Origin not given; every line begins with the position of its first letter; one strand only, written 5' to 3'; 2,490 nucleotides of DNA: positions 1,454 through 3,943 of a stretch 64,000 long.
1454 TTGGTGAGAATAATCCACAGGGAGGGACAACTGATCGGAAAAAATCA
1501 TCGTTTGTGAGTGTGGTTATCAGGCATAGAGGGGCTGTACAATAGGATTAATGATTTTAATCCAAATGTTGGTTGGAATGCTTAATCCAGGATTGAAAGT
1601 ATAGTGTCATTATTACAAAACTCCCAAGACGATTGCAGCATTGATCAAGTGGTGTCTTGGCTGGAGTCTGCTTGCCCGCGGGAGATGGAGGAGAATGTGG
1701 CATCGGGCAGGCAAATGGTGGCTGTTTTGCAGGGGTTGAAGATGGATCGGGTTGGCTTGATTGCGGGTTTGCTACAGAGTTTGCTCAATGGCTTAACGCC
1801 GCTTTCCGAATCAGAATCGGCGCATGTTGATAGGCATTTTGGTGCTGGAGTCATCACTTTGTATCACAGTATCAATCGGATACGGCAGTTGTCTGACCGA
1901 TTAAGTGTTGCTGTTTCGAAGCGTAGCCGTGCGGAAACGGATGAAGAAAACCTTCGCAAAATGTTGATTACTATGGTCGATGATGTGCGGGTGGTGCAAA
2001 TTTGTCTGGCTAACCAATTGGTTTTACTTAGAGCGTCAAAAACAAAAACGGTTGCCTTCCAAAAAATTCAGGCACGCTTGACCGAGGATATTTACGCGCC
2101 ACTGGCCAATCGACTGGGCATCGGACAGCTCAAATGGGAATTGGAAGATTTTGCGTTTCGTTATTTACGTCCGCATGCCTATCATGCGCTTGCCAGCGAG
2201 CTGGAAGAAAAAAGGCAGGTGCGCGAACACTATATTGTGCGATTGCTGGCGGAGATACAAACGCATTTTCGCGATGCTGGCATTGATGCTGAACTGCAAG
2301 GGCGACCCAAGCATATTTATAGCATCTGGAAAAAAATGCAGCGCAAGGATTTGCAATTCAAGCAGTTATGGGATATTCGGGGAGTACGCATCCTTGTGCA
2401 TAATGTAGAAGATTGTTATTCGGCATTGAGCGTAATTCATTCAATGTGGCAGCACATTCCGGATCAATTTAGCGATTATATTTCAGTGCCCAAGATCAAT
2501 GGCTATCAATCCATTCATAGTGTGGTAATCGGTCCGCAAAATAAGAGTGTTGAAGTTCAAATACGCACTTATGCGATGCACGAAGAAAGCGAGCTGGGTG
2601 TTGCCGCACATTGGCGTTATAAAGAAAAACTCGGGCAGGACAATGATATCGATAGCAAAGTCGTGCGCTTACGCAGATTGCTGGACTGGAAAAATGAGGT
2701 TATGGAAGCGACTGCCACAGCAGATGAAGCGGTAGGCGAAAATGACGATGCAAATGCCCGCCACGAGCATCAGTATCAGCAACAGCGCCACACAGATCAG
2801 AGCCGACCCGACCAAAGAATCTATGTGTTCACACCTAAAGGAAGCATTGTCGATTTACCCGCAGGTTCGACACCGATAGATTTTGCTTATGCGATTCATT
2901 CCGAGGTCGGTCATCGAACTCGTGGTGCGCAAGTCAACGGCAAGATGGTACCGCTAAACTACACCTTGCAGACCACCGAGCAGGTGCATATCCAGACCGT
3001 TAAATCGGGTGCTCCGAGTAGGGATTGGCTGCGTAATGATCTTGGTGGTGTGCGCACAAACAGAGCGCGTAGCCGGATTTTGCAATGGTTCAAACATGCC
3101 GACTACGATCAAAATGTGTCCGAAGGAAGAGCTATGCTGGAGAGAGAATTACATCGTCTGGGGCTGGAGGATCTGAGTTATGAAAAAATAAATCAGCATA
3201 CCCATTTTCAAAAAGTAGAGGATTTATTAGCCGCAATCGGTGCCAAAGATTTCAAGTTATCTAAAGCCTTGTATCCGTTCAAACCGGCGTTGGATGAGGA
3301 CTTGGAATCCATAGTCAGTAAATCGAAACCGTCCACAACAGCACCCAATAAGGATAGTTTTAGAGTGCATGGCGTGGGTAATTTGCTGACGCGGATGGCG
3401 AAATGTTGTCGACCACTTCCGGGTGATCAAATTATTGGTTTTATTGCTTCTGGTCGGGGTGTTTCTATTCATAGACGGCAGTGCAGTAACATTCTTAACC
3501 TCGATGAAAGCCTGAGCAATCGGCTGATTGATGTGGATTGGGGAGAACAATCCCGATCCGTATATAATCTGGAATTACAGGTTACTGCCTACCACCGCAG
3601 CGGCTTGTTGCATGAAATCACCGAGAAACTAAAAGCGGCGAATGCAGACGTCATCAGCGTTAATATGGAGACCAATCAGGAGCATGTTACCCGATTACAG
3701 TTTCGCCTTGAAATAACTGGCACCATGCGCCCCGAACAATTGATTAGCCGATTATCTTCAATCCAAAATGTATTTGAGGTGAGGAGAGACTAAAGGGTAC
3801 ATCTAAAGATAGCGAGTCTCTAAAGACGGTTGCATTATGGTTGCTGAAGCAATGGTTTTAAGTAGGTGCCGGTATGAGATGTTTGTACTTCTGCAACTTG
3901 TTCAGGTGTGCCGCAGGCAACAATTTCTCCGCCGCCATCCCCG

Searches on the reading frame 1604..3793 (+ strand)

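Call 60: search_protein_families(library=pfam, proteins=[window:1604-3793:+], max_evalue=0.01)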
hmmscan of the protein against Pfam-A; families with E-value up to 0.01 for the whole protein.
window:1604-3793:+ (729 aa): 6 families
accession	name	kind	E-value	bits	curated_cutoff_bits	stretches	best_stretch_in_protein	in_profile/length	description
PF04607.23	RelA_SpoT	-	4.3e-42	143.4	27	1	233-342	1-111/113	Region found in RelA / SpoT proteins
PF13328.12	HD_4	-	6.4e-27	94.6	27.2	1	30-173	19-155/156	HD domain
PF02824.27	TGS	-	1.7e-21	76.4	22.2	1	406-463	1-58/60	TGS domain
PF13291.12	ACT_4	-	4e-14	53.5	27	1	652-728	3-80/80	ACT domain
PF19296.4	RelA_AH_RIS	-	2.3e-07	31.6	23.8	1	484-636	5-181/185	RelA/SpoT, AH and RIS domains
PF01842.31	ACT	-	0.00038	20.6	27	1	658-720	3-64/66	ACT domain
